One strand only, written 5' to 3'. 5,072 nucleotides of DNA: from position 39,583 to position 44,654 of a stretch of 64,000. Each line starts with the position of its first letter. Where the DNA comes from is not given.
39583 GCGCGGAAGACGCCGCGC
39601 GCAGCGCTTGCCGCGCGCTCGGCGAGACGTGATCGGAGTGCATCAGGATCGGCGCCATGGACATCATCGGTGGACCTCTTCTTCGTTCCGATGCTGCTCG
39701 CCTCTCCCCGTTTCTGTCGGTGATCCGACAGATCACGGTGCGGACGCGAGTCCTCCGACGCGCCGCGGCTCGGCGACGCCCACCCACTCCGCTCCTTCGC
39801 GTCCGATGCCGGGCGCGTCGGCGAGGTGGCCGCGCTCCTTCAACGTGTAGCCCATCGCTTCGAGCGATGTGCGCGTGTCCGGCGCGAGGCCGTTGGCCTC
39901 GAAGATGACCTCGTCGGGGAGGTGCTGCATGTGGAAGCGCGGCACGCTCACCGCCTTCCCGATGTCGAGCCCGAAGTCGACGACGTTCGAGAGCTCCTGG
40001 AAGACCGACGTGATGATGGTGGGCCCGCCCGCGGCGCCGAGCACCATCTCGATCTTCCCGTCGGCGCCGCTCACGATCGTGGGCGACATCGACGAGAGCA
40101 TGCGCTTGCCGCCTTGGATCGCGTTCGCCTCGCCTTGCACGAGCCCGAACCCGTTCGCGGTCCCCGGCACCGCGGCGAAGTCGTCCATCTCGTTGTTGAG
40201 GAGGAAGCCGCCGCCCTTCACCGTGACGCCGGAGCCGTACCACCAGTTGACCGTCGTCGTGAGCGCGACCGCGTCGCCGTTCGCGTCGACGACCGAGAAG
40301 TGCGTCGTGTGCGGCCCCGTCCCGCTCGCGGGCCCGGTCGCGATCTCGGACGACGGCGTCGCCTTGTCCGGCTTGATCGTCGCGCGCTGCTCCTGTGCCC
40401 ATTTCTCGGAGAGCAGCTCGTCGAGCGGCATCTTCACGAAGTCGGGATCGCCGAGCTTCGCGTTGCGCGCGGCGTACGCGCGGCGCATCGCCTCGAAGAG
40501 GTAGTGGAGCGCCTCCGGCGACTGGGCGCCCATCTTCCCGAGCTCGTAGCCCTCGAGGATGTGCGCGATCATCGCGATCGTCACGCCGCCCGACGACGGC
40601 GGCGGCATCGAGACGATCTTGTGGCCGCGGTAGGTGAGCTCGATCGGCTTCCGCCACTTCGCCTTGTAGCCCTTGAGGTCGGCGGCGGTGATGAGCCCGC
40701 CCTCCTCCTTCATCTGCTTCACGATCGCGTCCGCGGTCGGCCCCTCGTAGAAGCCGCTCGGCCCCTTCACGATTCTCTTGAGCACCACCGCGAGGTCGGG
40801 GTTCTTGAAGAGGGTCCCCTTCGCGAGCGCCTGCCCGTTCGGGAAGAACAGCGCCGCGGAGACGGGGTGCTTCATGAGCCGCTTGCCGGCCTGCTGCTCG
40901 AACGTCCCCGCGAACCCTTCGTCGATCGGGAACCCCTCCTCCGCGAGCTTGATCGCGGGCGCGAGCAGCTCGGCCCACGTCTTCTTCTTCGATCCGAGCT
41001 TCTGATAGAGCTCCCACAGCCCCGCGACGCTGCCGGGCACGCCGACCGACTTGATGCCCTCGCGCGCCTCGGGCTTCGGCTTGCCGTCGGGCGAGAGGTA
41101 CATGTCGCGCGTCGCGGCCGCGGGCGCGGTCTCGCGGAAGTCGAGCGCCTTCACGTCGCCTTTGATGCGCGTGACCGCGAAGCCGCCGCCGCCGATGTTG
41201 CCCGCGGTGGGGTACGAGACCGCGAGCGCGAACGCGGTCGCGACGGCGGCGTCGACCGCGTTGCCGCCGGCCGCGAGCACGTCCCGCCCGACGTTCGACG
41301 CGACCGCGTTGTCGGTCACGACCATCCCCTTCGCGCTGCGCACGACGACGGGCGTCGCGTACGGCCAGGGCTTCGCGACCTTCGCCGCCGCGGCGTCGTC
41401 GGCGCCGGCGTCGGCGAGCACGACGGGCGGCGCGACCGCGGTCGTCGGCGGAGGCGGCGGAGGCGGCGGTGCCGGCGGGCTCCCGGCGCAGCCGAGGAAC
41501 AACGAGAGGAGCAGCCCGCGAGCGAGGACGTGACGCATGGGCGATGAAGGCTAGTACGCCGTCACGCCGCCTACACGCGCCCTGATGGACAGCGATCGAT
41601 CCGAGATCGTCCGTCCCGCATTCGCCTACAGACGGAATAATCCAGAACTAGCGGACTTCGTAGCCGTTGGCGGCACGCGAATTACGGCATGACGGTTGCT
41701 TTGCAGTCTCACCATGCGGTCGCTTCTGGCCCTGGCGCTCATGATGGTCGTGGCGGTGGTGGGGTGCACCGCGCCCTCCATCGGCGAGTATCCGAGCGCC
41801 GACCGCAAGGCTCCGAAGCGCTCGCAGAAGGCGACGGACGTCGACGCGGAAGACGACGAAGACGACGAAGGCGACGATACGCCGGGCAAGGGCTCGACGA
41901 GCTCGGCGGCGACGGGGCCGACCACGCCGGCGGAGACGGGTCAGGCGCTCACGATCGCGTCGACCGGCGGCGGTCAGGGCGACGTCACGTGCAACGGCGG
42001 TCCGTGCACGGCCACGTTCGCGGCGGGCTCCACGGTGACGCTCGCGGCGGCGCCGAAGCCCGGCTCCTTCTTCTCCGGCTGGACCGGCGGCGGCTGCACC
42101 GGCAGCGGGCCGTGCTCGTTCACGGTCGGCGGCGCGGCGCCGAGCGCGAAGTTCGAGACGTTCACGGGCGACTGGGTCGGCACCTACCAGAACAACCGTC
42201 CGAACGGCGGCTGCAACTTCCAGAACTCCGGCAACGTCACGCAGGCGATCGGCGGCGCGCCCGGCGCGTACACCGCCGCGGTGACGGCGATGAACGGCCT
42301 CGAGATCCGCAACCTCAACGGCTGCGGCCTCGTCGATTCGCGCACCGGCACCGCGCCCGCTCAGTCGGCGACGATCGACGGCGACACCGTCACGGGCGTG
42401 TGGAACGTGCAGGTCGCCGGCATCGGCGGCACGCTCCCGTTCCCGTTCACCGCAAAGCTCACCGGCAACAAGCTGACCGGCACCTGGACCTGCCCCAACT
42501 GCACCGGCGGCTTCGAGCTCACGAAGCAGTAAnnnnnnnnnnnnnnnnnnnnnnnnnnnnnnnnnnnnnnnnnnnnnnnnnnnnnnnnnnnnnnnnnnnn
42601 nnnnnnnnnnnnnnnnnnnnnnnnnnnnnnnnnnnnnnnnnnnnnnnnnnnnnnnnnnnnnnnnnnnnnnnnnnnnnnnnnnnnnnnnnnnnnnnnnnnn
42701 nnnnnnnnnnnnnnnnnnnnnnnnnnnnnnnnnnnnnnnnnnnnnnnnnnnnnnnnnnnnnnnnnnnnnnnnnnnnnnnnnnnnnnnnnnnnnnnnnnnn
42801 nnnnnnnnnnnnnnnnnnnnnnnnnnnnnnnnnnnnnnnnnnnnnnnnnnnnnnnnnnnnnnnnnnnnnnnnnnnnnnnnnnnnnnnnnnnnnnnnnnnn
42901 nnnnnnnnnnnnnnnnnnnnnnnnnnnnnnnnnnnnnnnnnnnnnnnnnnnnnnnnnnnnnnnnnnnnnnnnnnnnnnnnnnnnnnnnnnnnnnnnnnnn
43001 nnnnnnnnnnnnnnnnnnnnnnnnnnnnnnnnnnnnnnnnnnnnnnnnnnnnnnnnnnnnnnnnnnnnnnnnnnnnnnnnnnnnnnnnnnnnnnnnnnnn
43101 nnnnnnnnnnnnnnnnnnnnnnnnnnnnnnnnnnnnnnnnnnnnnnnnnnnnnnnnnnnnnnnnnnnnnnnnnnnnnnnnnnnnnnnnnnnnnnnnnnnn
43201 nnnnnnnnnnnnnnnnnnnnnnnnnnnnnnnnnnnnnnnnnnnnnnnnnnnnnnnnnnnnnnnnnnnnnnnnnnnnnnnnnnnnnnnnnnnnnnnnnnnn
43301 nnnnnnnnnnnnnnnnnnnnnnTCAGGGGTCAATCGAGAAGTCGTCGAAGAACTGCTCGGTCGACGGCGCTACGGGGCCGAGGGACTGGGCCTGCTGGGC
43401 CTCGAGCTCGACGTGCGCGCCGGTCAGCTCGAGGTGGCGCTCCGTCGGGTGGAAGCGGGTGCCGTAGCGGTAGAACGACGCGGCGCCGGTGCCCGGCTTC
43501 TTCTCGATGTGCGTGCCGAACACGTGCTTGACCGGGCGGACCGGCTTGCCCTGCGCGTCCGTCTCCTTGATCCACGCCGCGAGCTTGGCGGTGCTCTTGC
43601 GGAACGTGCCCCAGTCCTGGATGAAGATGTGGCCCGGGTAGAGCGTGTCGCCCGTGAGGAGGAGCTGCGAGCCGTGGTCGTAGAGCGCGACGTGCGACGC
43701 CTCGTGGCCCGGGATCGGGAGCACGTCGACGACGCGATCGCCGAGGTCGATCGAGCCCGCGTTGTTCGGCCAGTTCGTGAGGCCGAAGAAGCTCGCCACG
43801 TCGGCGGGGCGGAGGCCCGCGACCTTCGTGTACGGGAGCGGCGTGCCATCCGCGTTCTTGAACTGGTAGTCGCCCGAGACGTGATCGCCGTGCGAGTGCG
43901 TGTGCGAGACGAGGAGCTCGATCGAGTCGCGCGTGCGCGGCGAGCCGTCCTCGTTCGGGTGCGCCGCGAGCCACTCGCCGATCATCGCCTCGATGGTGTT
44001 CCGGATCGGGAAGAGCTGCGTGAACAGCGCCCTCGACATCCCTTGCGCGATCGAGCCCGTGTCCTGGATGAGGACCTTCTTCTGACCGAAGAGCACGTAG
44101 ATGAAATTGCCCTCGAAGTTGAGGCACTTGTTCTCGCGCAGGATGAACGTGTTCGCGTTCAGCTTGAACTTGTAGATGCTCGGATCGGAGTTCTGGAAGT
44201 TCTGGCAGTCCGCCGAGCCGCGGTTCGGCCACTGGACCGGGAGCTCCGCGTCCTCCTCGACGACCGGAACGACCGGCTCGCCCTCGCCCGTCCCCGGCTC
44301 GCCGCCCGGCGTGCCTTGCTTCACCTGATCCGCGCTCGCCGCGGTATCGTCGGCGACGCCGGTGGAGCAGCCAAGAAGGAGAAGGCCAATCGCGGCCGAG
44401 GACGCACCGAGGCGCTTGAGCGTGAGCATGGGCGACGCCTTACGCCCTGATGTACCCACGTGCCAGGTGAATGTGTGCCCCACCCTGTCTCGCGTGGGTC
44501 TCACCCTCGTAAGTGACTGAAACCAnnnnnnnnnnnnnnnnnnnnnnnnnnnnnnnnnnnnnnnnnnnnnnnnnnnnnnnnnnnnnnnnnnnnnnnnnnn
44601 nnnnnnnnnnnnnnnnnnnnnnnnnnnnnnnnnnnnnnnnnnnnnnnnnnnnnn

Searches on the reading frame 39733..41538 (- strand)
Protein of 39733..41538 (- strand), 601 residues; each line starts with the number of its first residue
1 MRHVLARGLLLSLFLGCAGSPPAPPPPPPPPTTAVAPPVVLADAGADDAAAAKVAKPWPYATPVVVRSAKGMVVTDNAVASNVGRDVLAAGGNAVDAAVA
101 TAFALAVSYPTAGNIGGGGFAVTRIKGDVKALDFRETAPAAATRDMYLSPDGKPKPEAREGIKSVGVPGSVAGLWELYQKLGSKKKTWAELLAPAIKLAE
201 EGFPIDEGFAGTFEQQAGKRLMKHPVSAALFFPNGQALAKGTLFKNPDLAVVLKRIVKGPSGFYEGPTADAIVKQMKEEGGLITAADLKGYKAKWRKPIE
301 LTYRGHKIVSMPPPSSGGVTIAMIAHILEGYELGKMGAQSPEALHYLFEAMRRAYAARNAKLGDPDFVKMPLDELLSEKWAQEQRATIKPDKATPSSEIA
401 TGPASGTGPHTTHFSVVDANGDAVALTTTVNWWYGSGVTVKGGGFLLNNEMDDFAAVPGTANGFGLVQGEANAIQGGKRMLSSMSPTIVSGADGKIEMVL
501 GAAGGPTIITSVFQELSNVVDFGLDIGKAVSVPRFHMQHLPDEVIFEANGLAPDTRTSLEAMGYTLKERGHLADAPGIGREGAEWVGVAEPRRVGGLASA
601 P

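Call 26: search_protein_families(library=pfam, proteins=[window:39733-41538:-], max_evalue=0.001)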
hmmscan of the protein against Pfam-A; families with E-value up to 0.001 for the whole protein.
window:39733-41538:- (601 aa): 1 family
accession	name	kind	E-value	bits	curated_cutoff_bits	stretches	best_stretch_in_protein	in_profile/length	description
PF01019.26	G_glu_transpept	-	1.3e-163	546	27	1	85-595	1-512/512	Gamma-glutamyltranspeptidase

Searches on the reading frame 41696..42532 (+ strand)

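Call 26: search_protein_families(library=pfam, proteins=[window:41696-42532:+], max_evalue=0.001)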
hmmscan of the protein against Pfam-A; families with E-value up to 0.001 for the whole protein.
window:41696-42532:+ (278 aa): 1 family
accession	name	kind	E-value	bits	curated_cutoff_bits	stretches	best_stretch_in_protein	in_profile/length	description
PF18998.6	Flg_new_2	-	1.7e-05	25.2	23.6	1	86-144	2-58/73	Divergent InlB B-repeat domain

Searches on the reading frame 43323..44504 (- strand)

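Call 26: search_protein_families(library=pfam, proteins=[window:43323-44504:-], max_evalue=0.001)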
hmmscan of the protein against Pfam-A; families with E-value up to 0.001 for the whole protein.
window:43323-44504:- (393 aa): 1 family
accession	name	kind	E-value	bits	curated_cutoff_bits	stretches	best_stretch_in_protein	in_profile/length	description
PF00753.33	Lactamase_B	-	1.7e-11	44.9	22.7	1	202-298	50-161/196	Metallo-beta-lactamase superfamily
